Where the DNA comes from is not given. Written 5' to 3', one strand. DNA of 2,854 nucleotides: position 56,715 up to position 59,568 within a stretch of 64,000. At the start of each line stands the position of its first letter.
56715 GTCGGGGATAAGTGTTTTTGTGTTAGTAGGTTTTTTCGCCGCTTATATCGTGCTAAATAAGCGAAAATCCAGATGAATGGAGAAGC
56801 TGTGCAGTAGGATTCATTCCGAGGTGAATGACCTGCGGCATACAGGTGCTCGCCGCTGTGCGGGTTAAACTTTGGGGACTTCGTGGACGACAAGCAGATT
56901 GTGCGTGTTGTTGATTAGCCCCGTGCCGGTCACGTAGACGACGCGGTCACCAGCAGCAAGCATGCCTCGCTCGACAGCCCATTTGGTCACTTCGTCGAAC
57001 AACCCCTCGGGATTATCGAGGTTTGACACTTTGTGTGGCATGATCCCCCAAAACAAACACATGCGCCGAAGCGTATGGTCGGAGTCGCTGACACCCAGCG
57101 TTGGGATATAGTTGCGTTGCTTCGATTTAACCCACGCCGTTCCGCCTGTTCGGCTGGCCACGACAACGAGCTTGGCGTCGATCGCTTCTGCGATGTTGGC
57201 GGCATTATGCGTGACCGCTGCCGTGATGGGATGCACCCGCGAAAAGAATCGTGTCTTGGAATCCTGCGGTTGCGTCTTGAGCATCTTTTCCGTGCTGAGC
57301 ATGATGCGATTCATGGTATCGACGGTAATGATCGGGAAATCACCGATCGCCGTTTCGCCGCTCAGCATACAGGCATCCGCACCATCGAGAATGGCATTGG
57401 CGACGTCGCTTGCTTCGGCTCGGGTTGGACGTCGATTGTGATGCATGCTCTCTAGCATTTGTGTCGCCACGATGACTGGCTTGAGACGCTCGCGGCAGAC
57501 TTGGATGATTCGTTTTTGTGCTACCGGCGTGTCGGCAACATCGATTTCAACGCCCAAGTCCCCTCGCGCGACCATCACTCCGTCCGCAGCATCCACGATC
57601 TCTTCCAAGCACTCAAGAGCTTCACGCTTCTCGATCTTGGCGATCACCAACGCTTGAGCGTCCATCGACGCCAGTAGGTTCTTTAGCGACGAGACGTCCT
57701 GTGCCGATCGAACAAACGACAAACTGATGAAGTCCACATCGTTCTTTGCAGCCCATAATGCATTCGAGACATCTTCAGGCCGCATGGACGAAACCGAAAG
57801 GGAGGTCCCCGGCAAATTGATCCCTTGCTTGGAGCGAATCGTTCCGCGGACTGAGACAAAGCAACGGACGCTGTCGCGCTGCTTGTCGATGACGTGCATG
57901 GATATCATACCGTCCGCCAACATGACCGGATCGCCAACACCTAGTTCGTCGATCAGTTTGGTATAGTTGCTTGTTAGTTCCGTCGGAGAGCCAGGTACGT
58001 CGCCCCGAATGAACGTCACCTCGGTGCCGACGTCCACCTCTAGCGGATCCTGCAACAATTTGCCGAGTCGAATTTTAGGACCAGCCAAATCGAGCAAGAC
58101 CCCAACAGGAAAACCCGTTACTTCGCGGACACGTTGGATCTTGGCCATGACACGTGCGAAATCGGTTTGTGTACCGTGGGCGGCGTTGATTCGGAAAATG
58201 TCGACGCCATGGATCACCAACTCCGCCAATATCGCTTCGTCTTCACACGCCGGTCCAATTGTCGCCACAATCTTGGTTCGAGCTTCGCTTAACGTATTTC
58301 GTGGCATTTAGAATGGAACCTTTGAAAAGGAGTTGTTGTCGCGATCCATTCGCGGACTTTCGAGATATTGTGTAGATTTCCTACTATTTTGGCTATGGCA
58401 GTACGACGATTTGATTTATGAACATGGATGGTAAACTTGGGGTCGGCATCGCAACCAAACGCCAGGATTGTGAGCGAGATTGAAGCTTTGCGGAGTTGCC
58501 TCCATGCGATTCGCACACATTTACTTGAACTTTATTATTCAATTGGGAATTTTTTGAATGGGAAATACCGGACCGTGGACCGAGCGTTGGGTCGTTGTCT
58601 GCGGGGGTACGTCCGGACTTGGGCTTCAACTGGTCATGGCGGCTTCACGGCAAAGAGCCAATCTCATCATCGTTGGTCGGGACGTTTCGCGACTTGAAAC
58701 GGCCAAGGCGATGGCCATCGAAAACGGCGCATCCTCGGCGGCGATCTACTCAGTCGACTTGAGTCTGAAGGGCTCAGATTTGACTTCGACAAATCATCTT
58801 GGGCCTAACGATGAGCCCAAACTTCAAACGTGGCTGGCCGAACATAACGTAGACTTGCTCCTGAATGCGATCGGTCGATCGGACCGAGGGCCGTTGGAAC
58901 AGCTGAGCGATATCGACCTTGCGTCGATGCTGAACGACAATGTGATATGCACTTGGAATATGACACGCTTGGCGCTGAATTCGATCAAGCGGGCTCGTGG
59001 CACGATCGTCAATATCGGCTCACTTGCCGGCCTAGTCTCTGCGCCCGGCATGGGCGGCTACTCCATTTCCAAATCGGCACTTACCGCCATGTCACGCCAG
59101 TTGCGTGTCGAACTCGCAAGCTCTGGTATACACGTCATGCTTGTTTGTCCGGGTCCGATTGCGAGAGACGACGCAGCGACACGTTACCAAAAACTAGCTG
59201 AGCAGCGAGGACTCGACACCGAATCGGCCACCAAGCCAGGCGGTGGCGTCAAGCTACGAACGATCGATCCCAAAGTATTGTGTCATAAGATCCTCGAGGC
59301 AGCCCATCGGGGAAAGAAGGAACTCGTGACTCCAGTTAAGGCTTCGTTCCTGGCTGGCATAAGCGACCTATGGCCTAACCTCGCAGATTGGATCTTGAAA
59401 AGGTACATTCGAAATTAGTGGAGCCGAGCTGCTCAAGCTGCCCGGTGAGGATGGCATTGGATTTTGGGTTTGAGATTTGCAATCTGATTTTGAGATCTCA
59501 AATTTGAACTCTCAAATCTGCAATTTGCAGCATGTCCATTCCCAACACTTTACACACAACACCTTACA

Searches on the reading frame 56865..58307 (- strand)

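Call 3: search_protein_families(library=pfam, proteins=[window:56865-58307:-], max_evalue=0.01)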
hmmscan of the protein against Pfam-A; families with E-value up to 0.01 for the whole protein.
window:56865-58307:- (480 aa): 3 families
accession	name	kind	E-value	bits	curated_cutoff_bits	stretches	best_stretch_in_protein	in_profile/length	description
PF00224.27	PK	-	2.4e-96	323.1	30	1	10-329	3-328/328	Pyruvate kinase, barrel domain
PF02887.21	PK_C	-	7.3e-22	78.1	28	1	364-475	2-114/114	Pyruvate kinase, alpha/beta domain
PF21756.2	DacZ_T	-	0.0019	18.8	27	0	364-461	4-92/106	Probable sensor domain DacZ_T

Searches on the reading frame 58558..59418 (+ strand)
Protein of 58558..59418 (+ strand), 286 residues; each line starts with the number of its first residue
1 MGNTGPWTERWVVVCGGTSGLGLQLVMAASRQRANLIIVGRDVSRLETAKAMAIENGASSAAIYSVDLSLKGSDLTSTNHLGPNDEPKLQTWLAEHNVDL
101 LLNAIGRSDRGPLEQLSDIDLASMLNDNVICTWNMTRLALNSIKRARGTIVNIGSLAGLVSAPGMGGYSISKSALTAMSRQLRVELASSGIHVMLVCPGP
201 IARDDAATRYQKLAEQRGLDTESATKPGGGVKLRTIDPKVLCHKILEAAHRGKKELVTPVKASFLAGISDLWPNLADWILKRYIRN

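Call 3: search_protein_families(library=pfam, proteins=[window:58558-59418:+], max_evalue=0.01)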
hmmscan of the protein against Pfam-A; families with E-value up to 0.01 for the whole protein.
window:58558-59418:+ (286 aa): 3 families
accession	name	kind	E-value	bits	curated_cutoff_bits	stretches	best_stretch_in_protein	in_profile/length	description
PF00106.31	adh_short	-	3.6e-30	105.3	26.6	1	11-204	2-185/195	short chain dehydrogenase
PF13561.12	adh_short_C2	-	5.9e-21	75.6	27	1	19-208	6-183/236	Enoyl-(Acyl carrier protein) reductase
PF08659.16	KR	-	3.4e-06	27.5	22.6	1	12-184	3-165/180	KR domain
